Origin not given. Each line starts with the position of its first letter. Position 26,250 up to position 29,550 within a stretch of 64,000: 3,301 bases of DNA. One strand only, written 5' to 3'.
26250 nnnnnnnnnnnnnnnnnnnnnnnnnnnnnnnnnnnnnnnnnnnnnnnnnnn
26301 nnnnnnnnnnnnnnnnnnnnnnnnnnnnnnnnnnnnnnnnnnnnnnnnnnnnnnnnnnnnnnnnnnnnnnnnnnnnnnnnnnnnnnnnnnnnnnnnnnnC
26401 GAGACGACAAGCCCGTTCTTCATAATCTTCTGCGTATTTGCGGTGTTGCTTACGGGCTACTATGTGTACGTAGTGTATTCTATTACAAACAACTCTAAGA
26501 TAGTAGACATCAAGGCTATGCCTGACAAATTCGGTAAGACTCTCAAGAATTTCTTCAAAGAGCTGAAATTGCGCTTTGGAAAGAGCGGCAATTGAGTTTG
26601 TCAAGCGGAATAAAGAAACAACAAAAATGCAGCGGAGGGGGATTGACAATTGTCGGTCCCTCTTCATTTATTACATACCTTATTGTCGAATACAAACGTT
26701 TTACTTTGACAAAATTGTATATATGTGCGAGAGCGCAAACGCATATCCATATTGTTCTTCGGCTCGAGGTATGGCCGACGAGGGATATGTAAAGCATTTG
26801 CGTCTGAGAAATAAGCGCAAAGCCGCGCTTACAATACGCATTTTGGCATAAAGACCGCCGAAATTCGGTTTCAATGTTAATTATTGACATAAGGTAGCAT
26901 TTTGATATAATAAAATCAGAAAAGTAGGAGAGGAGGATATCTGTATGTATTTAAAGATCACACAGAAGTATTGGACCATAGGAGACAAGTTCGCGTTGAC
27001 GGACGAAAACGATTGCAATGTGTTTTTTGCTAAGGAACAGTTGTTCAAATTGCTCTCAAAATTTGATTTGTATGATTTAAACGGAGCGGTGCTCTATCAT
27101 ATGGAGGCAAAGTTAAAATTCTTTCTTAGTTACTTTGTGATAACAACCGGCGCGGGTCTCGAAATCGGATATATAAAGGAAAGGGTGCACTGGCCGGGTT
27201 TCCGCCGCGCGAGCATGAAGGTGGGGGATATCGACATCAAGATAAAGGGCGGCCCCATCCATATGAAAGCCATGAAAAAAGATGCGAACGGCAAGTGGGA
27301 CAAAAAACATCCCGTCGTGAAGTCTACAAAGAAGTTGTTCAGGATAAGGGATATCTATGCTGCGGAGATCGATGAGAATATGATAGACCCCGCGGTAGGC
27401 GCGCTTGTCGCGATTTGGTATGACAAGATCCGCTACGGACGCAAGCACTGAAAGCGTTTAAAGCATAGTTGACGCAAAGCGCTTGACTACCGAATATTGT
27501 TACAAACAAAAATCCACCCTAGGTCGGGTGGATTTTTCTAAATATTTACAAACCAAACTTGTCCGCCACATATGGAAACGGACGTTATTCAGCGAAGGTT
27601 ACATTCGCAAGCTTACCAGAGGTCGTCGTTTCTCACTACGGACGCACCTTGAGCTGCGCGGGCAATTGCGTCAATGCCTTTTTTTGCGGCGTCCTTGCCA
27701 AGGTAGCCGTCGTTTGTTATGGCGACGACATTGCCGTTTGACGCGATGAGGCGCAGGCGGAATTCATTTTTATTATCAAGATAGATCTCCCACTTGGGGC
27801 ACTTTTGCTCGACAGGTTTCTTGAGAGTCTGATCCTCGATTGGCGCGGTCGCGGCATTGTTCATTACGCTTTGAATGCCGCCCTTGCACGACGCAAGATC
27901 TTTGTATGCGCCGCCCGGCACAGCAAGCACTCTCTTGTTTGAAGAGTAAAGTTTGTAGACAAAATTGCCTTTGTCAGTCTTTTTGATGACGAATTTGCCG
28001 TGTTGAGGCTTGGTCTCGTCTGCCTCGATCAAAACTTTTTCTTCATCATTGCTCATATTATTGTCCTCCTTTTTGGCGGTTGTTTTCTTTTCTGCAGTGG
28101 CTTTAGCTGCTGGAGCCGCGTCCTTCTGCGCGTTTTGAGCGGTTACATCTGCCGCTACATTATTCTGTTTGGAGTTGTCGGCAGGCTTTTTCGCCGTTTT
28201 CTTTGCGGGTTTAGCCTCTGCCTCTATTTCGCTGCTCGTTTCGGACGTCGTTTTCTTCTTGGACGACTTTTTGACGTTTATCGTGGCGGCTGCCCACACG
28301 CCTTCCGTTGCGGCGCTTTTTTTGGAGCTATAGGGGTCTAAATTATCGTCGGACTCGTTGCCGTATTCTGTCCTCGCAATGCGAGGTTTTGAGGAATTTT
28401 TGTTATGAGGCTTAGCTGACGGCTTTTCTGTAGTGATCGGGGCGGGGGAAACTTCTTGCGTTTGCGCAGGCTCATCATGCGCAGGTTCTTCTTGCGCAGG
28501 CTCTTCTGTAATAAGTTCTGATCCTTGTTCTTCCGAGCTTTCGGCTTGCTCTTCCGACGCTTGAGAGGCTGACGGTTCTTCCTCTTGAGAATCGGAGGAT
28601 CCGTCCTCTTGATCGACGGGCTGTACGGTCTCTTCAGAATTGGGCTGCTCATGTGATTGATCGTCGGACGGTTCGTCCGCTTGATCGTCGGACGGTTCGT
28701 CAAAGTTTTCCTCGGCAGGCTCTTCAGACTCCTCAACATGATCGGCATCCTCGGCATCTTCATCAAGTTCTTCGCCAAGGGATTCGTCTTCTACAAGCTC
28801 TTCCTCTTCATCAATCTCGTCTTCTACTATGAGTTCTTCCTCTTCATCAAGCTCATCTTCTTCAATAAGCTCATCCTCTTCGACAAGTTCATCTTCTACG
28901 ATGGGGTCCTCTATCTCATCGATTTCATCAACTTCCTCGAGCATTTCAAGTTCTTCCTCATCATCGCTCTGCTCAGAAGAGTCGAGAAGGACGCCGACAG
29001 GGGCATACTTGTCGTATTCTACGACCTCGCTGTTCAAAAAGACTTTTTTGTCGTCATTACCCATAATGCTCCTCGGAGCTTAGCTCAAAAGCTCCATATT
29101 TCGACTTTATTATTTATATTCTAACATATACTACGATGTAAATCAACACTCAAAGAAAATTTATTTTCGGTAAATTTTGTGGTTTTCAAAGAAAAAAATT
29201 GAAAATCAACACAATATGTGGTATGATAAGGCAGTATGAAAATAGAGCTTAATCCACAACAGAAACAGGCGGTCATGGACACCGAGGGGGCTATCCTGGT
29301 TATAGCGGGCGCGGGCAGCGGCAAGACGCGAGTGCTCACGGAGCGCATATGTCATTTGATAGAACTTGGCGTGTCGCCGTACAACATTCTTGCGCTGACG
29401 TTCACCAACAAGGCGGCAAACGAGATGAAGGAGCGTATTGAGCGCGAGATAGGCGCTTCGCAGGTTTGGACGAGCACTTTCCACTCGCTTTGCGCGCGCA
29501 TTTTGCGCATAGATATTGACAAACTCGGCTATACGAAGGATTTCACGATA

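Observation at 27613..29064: Charge-segregated disordered protein (about 170 aa acidic block, then about 140 aa lysine-rich block) ending in tandem YegP/DUF1508 domains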

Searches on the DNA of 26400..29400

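Call 38: search_rna_families(source=window, start=26400, end=29400, threshold=evalue, max_evalue=1)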
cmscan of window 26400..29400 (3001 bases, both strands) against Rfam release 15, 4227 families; matches with E-value up to 1: 0.
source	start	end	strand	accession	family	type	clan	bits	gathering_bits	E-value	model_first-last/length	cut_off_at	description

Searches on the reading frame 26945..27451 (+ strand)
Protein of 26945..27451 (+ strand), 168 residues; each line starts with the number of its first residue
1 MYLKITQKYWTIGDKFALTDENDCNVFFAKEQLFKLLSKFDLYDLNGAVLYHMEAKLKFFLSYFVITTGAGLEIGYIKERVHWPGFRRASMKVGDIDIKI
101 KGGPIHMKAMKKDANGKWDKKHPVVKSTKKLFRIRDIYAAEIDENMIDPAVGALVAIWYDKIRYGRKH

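Call 3: search_protein_families(library=pfam, proteins=[window:26945-27451:+], max_evalue=0.1)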
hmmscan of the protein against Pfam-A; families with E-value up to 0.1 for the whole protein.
window:26945-27451:+ (168 aa): 1 family
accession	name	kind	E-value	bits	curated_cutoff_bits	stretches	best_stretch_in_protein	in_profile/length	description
PF04525.18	LOR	-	0.0054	16.8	24.5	1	13-62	27-77/187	LURP-one-related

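Call 4: search_protein_families(library=ncbifam, proteins=[window:26945-27451:+], max_evalue=0.1)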
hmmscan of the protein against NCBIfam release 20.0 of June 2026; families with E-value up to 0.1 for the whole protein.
window:26945-27451:+ (168 aa): 0 families

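Call 69: search_protein_families(library=padloc, proteins=[window:26945-27451:+], max_evalue=0.01)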
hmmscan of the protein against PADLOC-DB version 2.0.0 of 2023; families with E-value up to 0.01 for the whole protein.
window:26945-27451:+ (168 aa): 0 families

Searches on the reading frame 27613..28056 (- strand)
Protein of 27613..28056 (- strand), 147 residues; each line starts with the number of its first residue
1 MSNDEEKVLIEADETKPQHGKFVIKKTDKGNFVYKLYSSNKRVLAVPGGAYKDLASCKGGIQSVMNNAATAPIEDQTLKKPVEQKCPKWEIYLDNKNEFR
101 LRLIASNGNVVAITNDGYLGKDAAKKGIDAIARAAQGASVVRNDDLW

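Call 20: search_solved_structures(query=window:27613-28056:-, max_evalue=0.01, show_alignments=2)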
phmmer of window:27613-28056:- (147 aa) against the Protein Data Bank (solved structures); distinct sequences matched with E-value up to 0.01: 5.
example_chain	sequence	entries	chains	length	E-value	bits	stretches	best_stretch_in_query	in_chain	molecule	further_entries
6q2z_A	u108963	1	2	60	1.6e-08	38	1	89-141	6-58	UPF0339 family protein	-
2k49_A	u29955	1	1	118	3.2e-06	30.5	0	24-79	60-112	UPF0339 protein SO_3888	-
2k7i_A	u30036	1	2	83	2.4e-05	27.7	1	86-141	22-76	UPF0339 protein Atu0232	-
2k8e_A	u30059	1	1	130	5e-05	26.7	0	90-131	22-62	UPF0339 protein yegP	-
3bid_A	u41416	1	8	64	0.0042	20.4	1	89-134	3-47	UPF0339 protein NMB1088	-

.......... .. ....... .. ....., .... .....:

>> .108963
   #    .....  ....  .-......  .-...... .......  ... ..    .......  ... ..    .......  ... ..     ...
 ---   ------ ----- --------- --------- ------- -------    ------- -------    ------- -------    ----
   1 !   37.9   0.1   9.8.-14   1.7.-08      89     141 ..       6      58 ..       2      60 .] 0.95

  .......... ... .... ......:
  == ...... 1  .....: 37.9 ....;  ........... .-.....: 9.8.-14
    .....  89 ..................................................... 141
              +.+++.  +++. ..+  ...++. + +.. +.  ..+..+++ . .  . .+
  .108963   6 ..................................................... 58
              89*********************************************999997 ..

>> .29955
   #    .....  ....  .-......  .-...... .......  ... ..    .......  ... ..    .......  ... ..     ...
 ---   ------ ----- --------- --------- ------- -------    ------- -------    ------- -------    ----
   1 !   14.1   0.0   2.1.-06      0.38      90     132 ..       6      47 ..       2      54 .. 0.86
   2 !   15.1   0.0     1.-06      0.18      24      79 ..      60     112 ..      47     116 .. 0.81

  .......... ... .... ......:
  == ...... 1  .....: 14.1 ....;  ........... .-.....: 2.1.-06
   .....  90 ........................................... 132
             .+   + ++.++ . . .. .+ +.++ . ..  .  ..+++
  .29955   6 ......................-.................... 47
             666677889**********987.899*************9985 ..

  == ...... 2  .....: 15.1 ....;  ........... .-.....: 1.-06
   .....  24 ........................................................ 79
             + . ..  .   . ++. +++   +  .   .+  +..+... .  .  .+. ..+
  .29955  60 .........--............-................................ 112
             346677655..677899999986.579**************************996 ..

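Call 47: search_protein_representatives(protein=window:27613-28056:-)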
Query: 147 residues. Proteins with E-value up to 0.001 (for the whole library): 1099; up to 1e-10: 339; up to 1e-30: 52. The best 150 are listed.
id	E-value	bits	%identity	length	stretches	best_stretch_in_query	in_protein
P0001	2.2e-89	313.0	97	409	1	1-147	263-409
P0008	4.8e-70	250.4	83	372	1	4-147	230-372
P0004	3.4e-68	244.4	82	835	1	3-147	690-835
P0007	4.4e-68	244.0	84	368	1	6-147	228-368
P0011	6.4e-62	224.0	75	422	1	5-147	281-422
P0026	2.7e-61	222.0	75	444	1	5-147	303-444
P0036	1.6e-60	219.5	74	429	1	4-147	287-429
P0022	2.7e-60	218.8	75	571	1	5-147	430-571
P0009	3.9e-60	218.2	74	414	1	5-147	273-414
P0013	2.4e-59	215.7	72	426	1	6-147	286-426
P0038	3.1e-59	215.4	72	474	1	6-147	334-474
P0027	6.7e-59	214.3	73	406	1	6-147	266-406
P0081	5.4e-58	211.3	71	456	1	5-147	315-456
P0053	5.9e-58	211.2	72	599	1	5-147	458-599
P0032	5.9e-58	211.2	71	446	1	4-147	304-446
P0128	9.5e-50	184.6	66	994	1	4-145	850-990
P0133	3.2e-47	176.4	59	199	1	3-147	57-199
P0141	6.0e-37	143.1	51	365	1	5-147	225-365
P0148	2.4e-27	112.0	47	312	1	12-145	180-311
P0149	7.2e-27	110.5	46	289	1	14-141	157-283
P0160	7.4e-25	103.9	47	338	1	7-141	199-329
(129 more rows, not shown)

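Call 49: find_encoding_contigs(protein=P0160, flank=5000, max_places=3)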
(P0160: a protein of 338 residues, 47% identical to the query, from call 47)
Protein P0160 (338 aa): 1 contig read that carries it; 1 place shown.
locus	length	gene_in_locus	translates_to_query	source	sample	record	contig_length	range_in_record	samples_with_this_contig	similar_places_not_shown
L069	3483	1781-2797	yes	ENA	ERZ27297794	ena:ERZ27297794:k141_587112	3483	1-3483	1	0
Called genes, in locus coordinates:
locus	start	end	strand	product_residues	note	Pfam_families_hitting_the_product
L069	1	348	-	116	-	?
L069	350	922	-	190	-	PF06130:PTAC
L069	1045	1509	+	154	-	PF00574:CLP_protease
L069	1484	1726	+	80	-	-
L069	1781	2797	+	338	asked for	PF07382:HC2, PF07411:DUF1508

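Call 50: find_encoding_contigs(protein=P0148, flank=5000, max_places=3)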
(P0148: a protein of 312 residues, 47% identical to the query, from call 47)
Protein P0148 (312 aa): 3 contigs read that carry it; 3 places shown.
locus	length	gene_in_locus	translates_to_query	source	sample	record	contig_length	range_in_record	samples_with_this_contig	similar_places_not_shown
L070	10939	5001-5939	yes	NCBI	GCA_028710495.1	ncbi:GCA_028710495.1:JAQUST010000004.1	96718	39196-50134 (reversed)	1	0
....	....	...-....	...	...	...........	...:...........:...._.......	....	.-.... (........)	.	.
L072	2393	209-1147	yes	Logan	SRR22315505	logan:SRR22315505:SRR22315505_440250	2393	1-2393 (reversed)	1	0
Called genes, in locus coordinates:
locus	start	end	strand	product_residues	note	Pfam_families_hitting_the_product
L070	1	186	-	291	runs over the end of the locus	PF03755:YicC-like_N, PF08340:YicC-like_C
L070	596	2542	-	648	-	PF22745:Nlig-Ia, PF01653:DNA_ligase_aden, PF03120:OB_DNA_ligase, PF00633:HHH (faint), PF12826:HHH_2, PF14520:HHH_5, PF00533:BRCT, PF12738:PTCB-BRCT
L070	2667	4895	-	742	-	PF00580:UvrD-helicase, PF01443:Viral_helicase1 (faint), PF13245:AAA_19, PF13604:AAA_30 (weak), PF13087:AAA_12 (faint), PF13361:UvrD_C, PF13538:UvrD_C_2 (weak), PF21196:PcrA_UvrD_tudor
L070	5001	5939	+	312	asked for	PF07411:DUF1508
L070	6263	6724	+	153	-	PF12681:Glyoxalase_2, PF22677:Ble-like_N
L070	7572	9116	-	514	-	PF07498:Rho_N (faint), PF07497:Rho_RNA_bind, PF00006:ATP-synt_ab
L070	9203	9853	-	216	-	PF13483:Lactamase_B_3, PF12706:Lactamase_B_2 (weak)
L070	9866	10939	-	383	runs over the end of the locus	PF13793:Pribosyltran_N, PF00156:Pribosyltran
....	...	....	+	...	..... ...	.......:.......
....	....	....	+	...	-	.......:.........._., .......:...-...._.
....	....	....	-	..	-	-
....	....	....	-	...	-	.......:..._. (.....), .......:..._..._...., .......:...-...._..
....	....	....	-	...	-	?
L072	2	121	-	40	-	?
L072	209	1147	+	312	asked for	PF07411:DUF1508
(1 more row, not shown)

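Call 51: find_encoding_contigs(protein=P0149, flank=5000, max_places=3)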
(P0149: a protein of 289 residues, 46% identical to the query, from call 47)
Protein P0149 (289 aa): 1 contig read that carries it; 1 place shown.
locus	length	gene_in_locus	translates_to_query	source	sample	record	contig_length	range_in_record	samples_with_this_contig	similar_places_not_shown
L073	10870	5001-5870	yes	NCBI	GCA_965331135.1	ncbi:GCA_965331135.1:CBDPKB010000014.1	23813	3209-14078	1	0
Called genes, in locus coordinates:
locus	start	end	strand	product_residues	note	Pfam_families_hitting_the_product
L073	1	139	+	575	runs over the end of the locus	PF07963:N_methyl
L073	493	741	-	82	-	PF05635:23S_rRNA_IVP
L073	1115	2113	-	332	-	PF14057:GGGtGRT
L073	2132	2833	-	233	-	-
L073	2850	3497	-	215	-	PF00657:Lipase_GDSL, PF13472:Lipase_GDSL_2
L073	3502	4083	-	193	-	PF06130:PTAC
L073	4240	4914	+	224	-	PF00574:CLP_protease, PF25145:NfeD1b_N (weak)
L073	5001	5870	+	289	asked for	PF07411:DUF1508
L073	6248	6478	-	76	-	-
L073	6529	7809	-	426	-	PF12708:Pect-lyase_RHGA_epim (faint), PF00295:Glyco_hydro_28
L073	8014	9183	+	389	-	PF01476:LysM (faint)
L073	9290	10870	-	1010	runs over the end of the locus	PF02837:Glyco_hydro_2_N (weak), PF22666:Glyco_hydro_2_N2, PF00703:Glyco_hydro_2, PF02836:Glyco_hydro_2_C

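Call 53: search_protein_families(library=pfam, proteins=[P0128, P0141, P0148], max_evalue=0.01)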
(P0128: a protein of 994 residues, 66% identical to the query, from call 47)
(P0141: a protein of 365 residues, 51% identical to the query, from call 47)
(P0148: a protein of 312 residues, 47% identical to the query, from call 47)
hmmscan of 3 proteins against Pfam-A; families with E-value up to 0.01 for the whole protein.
P0128 (994 aa): 1 family
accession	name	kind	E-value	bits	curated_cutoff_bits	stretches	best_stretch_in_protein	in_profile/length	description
PF07411.17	DUF1508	-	3e-22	78.7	22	2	875-920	4-48/48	Domain of unknown function (DUF1508)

P0141 (365 aa): 1 family
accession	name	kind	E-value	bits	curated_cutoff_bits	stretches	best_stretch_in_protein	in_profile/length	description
PF07411.17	DUF1508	-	2.6e-20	72.5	22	2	312-359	1-47/48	Domain of unknown function (DUF1508)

P0148 (312 aa): 1 family
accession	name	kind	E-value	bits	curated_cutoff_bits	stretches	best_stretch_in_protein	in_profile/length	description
PF07411.17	DUF1508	-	1.2e-33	115.1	22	2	263-306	3-46/48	Domain of unknown function (DUF1508)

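Call 57: find_encoding_contigs(protein=P0133, flank=4000, max_places=3)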
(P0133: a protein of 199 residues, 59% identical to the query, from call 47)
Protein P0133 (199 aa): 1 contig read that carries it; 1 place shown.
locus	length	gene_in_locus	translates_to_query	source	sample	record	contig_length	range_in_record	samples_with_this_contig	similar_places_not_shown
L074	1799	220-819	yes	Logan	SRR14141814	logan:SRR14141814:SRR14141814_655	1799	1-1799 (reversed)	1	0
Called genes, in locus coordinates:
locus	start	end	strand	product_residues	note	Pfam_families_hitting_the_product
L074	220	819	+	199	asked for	PF07411:DUF1508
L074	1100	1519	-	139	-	-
